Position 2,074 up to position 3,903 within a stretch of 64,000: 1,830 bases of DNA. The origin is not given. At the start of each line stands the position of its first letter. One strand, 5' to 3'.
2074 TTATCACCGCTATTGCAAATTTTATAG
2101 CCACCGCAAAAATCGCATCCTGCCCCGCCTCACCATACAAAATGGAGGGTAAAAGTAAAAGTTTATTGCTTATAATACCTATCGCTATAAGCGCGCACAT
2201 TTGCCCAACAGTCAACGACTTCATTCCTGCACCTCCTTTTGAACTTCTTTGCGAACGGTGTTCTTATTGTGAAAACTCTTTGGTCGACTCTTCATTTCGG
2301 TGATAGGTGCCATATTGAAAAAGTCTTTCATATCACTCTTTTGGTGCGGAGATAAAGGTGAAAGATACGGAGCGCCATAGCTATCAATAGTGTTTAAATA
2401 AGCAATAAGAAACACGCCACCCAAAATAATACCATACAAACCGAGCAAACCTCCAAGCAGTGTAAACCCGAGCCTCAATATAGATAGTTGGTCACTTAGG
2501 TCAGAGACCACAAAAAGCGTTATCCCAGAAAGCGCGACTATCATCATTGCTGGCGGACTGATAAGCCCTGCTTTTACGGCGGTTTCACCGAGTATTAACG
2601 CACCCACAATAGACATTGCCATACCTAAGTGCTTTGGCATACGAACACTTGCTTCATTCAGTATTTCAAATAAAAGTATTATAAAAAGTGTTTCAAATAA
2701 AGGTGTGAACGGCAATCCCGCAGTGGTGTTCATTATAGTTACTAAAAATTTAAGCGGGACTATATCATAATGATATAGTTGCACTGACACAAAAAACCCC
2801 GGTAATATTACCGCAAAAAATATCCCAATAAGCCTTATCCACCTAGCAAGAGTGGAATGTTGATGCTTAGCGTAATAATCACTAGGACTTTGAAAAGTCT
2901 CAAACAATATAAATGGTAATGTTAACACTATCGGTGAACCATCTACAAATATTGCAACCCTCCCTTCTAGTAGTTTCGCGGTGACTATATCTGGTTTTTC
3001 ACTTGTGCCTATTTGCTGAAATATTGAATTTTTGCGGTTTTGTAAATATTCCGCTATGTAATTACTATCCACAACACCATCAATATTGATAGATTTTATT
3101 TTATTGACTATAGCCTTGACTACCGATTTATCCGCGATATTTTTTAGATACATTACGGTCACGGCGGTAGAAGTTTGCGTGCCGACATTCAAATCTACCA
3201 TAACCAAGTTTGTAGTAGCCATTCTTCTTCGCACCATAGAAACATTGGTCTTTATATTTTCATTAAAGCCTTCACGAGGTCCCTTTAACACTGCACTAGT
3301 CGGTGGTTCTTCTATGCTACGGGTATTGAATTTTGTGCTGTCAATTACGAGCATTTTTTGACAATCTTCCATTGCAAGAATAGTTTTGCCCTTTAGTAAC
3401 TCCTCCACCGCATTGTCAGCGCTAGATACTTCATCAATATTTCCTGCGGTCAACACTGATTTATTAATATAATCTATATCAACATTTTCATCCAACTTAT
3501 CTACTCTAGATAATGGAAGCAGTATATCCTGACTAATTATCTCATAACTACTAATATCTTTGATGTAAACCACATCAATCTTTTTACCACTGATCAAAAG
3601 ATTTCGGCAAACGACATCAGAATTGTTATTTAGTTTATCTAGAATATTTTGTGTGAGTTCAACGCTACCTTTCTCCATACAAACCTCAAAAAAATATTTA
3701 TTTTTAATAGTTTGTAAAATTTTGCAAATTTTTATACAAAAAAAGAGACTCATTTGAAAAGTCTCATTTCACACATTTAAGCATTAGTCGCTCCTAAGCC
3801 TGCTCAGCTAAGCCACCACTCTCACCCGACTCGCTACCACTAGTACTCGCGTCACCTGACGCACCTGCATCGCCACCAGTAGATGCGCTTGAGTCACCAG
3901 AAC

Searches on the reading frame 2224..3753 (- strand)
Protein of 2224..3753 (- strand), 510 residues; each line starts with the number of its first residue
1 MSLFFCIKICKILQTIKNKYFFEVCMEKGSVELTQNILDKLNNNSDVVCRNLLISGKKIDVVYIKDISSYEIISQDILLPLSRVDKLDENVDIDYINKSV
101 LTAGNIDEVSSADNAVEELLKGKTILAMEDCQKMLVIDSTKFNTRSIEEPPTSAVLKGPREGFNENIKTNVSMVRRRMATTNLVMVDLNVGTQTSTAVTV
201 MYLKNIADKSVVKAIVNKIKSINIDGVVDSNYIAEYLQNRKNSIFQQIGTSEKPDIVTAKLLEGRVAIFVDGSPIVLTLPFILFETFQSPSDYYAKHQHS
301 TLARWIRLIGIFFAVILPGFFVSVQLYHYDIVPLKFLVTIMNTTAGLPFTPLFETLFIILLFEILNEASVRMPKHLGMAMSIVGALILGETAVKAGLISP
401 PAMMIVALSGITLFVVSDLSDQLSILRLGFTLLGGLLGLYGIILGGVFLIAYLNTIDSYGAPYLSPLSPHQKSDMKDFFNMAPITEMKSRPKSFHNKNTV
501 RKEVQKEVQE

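Call 73: search_protein_families(library=pfam, proteins=[window:2224-3753:-], max_evalue=0.00001)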
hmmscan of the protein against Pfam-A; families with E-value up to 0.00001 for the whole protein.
window:2224-3753:- (510 aa): 1 family
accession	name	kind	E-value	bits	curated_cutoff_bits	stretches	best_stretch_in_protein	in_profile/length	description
PF03323.18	GerA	-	2.2e-151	505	27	1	36-492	2-465/466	Bacillus/Clostridium GerA spore germination protein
